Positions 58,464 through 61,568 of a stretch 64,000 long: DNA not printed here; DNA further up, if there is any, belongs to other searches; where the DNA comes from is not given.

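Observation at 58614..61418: Single 934-aa ORF fusing a PSMA-like M28 peptidase to a metallo-beta-lactamase-fold hydrolase domain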

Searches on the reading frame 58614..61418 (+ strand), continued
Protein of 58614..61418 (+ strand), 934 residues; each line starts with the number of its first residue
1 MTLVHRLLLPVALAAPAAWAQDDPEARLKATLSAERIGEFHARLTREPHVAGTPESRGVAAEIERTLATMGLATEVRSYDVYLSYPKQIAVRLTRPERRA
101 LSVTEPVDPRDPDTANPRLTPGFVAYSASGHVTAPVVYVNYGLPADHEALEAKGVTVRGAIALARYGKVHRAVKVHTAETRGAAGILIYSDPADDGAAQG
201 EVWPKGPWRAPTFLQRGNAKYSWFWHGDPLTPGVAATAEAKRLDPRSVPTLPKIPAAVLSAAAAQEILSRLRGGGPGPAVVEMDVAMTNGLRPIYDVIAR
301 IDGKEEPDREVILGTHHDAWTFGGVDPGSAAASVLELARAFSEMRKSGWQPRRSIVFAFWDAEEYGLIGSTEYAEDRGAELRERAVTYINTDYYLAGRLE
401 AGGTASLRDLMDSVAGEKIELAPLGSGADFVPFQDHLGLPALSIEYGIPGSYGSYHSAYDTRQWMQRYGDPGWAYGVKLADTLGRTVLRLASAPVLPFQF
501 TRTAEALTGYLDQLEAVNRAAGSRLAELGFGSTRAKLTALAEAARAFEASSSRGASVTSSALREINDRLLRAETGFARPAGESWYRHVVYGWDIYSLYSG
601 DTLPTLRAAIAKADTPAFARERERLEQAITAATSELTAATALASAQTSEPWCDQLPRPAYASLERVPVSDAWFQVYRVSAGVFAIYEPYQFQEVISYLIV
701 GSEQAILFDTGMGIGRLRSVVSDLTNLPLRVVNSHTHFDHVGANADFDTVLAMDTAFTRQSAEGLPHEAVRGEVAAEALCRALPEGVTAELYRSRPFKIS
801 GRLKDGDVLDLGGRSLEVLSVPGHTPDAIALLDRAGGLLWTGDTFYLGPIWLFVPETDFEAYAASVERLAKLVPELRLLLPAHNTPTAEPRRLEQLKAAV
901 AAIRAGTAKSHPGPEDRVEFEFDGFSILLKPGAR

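Call 15: find_encoding_contigs(protein=P0005, flank=10000, max_places=3)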
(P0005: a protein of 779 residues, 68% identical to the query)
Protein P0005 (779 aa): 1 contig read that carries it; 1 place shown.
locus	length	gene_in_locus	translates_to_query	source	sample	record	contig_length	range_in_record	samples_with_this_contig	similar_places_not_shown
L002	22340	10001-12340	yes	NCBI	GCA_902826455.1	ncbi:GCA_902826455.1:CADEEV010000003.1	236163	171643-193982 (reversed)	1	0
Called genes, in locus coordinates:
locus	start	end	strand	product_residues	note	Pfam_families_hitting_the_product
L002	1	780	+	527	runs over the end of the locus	PF01642:MM_CoA_mutase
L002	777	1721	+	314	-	PF14378:PAP2_3, PF01569:PAP2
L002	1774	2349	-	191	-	PF11138:DUF2911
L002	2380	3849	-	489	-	PF02934:GatB_N, PF02637:GatB_Yqey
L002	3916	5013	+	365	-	PF16371:MetallophosN, PF00149:Metallophos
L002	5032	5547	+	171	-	PF05163:DinB, PF12867:DinB_2 (weak)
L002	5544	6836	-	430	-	PF07969:Amidohydro_3 (weak), PF01979:Amidohydro_1, PF07969:Amidohydro_3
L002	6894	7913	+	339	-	PF00155:Aminotran_1_2, PF01212:Beta_elim_lyase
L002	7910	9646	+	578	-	PF02129:Peptidase_S15, PF08530:PepX_C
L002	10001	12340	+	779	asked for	PF02225:PA (weak), PF04389:Peptidase_M28, PF04253:TFR_dimer, PF00753:Lactamase_B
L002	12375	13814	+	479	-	PF00890:FAD_binding_2 (weak), PF01266:DAO, PF12831:FAD_oxidored (weak), PF16901:DAO_C (weak)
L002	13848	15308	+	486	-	PF13492:GAF_3, PF01590:GAF, PF13185:GAF_2, PF00990:GGDEF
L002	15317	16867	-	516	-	PF01663:Phosphodiest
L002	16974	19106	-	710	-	PF20256:MoCoBD_2, PF01315:Ald_Xan_dh_C (faint), PF02738:MoCoBD_1, PF20256:MoCoBD_2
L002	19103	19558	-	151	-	PF00111:Fer2, PF13085:Fer2_3 (weak), PF01799:Fer2_2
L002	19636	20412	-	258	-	PF13489:Methyltransf_23, PF13847:Methyltransf_31, PF08241:Methyltransf_11, PF08242:Methyltransf_12 (weak), PF13649:Methyltransf_25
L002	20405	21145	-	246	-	PF13489:Methyltransf_23, PF13847:Methyltransf_31 (weak), PF08241:Methyltransf_11, PF08242:Methyltransf_12 (weak), PF13649:Methyltransf_25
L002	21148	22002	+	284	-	PF00892:EamA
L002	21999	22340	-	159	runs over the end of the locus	PF00571:CBS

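Call 17: find_encoding_contigs(protein=P0010, flank=10000, max_places=2)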
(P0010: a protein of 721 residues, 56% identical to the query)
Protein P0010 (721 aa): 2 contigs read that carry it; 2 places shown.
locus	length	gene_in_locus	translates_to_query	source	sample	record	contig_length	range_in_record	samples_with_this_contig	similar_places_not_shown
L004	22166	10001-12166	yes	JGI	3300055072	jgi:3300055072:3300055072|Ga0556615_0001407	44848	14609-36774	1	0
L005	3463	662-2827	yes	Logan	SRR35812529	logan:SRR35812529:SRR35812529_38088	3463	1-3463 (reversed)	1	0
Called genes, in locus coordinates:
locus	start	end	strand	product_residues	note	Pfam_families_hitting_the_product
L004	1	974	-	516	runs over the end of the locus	PF01676:Metalloenzyme, PF06415:iPGM_N, PF01663:Phosphodiest (faint)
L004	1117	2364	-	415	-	PF00155:Aminotran_1_2, PF00266:Aminotran_5, PF01053:Cys_Met_Meta_PP (weak), PF01041:DegT_DnrJ_EryC1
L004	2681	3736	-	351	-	PF03447:NAD_binding_3 (weak), PF00742:Homoserine_dh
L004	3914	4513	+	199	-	PF01936:NYN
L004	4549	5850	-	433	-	PF03952:Enolase_N, PF00113:Enolase_C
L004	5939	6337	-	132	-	PF05635:23S_rRNA_IVP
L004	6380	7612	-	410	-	PF00483:NTP_transferase, PF24894:Hexapep_GlmU, PF25084:LbH_EIF2B, PF25247:LbH_GLGC (faint)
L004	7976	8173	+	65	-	PF01165:Ribosomal_S21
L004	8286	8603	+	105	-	PF13451:zf_Tbcl, PF23477:zf_Tbcl_2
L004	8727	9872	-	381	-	PF00155:Aminotran_1_2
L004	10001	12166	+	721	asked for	PF02225:PA, PF04389:Peptidase_M28, PF04253:TFR_dimer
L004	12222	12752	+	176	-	PF02566:OsmC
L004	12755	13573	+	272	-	PF01135:PCMT (weak), PF13489:Methyltransf_23, PF01209:Ubie_methyltran, PF13847:Methyltransf_31, PF08241:Methyltransf_11, PF08242:Methyltransf_12, PF13649:Methyltransf_25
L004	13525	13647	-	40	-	-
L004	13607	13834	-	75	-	-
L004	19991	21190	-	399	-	PF00753:Lactamase_B (weak), PF23023:Anti-Pycsar_Apyc1 (weak), PF12706:Lactamase_B_2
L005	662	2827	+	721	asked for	PF02225:PA, PF04389:Peptidase_M28, PF04253:TFR_dimer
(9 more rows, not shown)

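Call 18: find_encoding_contigs(protein=P0016, flank=10000, max_places=2)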
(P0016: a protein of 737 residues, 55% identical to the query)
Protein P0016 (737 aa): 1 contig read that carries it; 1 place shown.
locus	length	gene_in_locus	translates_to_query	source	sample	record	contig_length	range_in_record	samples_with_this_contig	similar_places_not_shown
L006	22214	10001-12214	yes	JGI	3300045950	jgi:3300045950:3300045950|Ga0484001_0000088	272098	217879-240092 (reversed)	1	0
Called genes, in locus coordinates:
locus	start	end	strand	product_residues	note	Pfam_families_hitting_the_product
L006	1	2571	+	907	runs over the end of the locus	PF13620:CarboxypepD_reg, PF13715:CarbopepD_reg_2 (weak), PF07715:Plug, PF00593:TonB_dep_Rec_b-barrel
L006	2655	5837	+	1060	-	PF10282:Lactonase (faint), PF21783:YNCE (faint), PF04185:Phosphoesterase (faint)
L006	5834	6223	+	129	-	PF13474:SnoaL_3 (weak), PF14534:DUF4440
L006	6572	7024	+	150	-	PF01381:HTH_3 (weak)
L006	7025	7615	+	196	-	PF02661:Fic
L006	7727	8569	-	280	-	PF07714:PK_Tyr_Ser-Thr, PF00069:Pkinase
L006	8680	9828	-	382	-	PF00155:Aminotran_1_2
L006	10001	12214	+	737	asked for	PF02225:PA (weak), PF04389:Peptidase_M28, PF04253:TFR_dimer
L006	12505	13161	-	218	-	PF11253:DUF3052 (weak)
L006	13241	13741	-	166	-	PF10604:Polyketide_cyc2, PF08327:AHSA1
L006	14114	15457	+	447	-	PF05977:MFS_3, PF07690:MFS_1, PF05977:MFS_3 (weak), PF07690:MFS_1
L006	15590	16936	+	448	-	PF25954:Beta-barrel_RND_2 (faint), PF25989:YknX_C (weak)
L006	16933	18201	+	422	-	PF26002:Beta-barrel_AprE (faint), PF25954:Beta-barrel_RND_2, PF25990:Beta-barrel_YknX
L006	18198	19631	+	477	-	-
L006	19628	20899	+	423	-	PF12704:MacB_PCD, PF02687:FtsX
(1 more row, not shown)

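Call 19: find_encoding_contigs(protein=P0035, flank=10000, max_places=2)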
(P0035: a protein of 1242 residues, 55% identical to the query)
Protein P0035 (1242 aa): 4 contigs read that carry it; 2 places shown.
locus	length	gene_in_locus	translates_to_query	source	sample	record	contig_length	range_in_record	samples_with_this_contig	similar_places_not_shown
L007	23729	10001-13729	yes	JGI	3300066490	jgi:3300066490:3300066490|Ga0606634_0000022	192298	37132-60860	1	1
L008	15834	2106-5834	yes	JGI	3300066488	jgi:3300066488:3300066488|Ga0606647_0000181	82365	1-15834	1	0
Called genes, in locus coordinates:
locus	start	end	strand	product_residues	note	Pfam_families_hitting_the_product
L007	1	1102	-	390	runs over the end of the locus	-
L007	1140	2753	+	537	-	PF01642:MM_CoA_mutase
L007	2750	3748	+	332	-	PF14378:PAP2_3, PF01569:PAP2 (weak)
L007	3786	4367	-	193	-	PF11138:DUF2911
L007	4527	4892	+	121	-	-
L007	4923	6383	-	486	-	PF02934:GatB_N, PF02637:GatB_Yqey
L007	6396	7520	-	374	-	-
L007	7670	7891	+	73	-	-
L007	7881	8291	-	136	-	PF01361:Tautomerase, PF14552:Tautomerase_2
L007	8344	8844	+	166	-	PF05163:DinB, PF12867:DinB_2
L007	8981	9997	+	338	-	PF01212:Beta_elim_lyase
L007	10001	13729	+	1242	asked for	PF02129:Peptidase_S15, PF08530:PepX_C, PF02225:PA, PF04389:Peptidase_M28, PF04253:TFR_dimer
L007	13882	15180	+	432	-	PF01145:Band_7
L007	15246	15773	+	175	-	PF09723:Zn_ribbon_8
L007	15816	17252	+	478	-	PF00890:FAD_binding_2, PF01266:DAO, PF12831:FAD_oxidored, PF13450:NAD_binding_8 (weak), PF16901:DAO_C (weak)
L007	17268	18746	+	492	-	PF13492:GAF_3, PF01590:GAF, PF13185:GAF_2, PF00990:GGDEF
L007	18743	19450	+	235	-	PF03575:Peptidase_S51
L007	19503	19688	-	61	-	PF06445:GyrI-like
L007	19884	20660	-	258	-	PF02353:CMAS (faint), PF13489:Methyltransf_23, PF13847:Methyltransf_31, PF08241:Methyltransf_11, PF08242:Methyltransf_12 (weak), PF13649:Methyltransf_25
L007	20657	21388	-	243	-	PF13489:Methyltransf_23 (weak), PF08241:Methyltransf_11, PF13649:Methyltransf_25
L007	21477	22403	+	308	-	PF00892:EamA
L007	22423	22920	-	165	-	PF00571:CBS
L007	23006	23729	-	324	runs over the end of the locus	PF00912:Transgly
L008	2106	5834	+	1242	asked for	PF02129:Peptidase_S15, PF08530:PepX_C, PF02225:PA, PF04389:Peptidase_M28, PF04253:TFR_dimer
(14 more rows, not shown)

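Call 26: find_related_loci(query=A1, collection=genome_contigs, flank=10000)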
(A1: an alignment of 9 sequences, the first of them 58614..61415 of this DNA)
Query A1 (934 aa) in genome_contigs; peptide patterns used: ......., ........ (x = any residue, [..] = any of these).
270 stretches matched a pattern; 67 encode a relative of the query (tblastn E <= 1e-3); 67 distinct loci.
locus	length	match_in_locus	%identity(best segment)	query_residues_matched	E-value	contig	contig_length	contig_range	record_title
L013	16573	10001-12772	85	7-929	0e+0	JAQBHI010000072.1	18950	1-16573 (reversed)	MAG: Acidobacteriota bacterium isolate MAG_453_bin-14 453_bin-14_ctg-072, whole genome shotgun sequence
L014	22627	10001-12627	68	22-931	0e+0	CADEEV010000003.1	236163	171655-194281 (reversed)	MAG: uncultured Acidobacteria bacterium isolate Acidobacteria sp. RBC046 genome assembly, contig: MAG046_3, whole genome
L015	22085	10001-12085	49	8-649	0e+0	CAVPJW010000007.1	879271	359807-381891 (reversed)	MAG: uncultured Acidobacteriota bacterium isolate MFD10007.bin.1.176 genome assembly, contig: contig_27258, whole genome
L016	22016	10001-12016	51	21-629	0e+0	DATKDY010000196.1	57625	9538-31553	MAG TPA_asm: Vicinamibacterales bacterium isolate SMAG_U14485 k141_2972117, whole genome shotgun sequence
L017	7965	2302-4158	50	6-638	0e+0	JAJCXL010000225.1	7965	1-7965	MAG: Acidobacteriota bacterium isolate OFTM150 OFTM150_224, whole genome shotgun sequence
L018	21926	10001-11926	51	25-666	0e+0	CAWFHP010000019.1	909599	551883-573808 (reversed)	MAG: uncultured Acidobacteriota bacterium isolate MFD05684.bin.1.164 genome assembly, contig: contig_766, whole genome s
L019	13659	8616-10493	50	2-641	0e+0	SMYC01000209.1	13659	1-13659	MAG: Acidobacteria bacterium isolate N075bin57 k141_1282889, whole genome shotgun sequence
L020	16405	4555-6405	51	10-621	0e+0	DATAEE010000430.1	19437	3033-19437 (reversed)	MAG TPA_asm: Vicinamibacterales bacterium isolate SMAG_U6769 k141_6178952, whole genome shotgun sequence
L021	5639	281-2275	49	21-629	0e+0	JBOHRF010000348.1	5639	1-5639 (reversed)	MAG: Longimicrobiales bacterium isolate SD8032_metabat2.bin.1 NODE_4820_length_5639_cov_1.323295, whole genome shotgun s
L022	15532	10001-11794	51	25-629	1e-177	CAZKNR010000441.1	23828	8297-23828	MAG TPA_asm: uncultured Acidobacteriota bacterium isolate binchicken_co165_16 genome assembly, contig: k141_167033, whol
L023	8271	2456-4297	51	6-629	7e-177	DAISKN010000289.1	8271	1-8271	MAG TPA_asm: Acidobacteriota bacterium isolate CTOTU25575 NODE_4835_length_8271_cov_3.922225, whole genome shotgun seque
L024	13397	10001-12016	46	20-642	8e-176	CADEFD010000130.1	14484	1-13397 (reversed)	MAG: uncultured Acidobacteria bacterium isolate Acidobacteria sp. RBC068 genome assembly, contig: MAG068_130, whole geno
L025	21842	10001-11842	51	6-629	1e-175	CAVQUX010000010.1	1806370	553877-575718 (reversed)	MAG: uncultured Acidobacteriota bacterium isolate MFD10007.bin.1.37 genome assembly, contig: contig_13365, whole genome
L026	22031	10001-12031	45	25-648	2e-175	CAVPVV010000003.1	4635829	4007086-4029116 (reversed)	MAG: uncultured Acidobacteriota bacterium isolate MFD00392.bin.1.354 genome assembly, contig: contig_6450, whole genome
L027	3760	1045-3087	45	15-642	0e+0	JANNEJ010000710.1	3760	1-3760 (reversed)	MAG: Acidobacteriota bacterium isolate OTE_75_metabat_399 OTE_75_k141_2420859, whole genome shotgun sequence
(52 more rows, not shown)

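Call 64: predict_structure(alignment_id=A4)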
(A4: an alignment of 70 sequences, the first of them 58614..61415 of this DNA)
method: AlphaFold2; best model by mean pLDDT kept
length: 934 residues; sequences in the alignment: 70
mean_pLDDT: 81.6   pTM: 0.72
mean pLDDT of the five models: 81.6, 79.5, 78.2, 77.8, 76.5
residues with pLDDT >= 90: 461; 70-90: 240; 50-70: 147; < 50: 86
segments of 3 or more residues with pLDDT < 50: 1-21, 319-321, 736-746, 758-778, 793-796, 844-856, 881-889
pLDDT, mean of each block of 10 residues (from residue 1): 44 42 87 98 88 89 97 96 93 96 95 90 94 97 94 96 91 95 97 89 93 92 81 90 93 96 96 84 96 95 97 76 80 97 96 96 68 92 95 92 95 94 76 87 89 89 94 97 98 96 97 91 78 98 94 78 96 83 70 71 87 91 95 97 75 52 81 83 74 71 83 69 88 57 49 55 40 46 58 51 79 83 60 73 44 47 66 60 43 66 82 73 69 66
secondary structure, 60 per line:
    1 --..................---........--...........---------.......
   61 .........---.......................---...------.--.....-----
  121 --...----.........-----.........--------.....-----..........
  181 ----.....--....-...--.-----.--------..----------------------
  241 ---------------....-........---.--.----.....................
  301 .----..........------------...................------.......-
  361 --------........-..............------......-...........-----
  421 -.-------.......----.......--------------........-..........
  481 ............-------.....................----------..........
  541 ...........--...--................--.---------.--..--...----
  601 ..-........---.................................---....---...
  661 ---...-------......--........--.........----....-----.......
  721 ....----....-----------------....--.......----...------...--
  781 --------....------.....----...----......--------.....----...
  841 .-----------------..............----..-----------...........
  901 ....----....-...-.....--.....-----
elements in order (helices of 4 or more, strands of 3 or more residues): H3-20 H24-31 H34-44 H54-69 E73-95 E99-101 H112-115 E123-125 E130-138 H144-152 E161-165 H171-180 E185-189 H192-195 E256-259 H261-268 E280-301 E306-315 H328-346 E353-359 H369-376 H378-384 E385-391 E398-403 H405-415 H430-436 E441-447 H462-469 H471-492 H500-520 H531-551 H559-574 H604-611 H615-647 H651-654 E664-666 E674-679 E682-689 E692-700 E705-708 H714-724 E729-732 E750-753 H756-762 H789-792 E799-803 E808-810 E815-820 E829-833 E838-841 H859-872 H890-904 E909-912 E918-922 E925-929
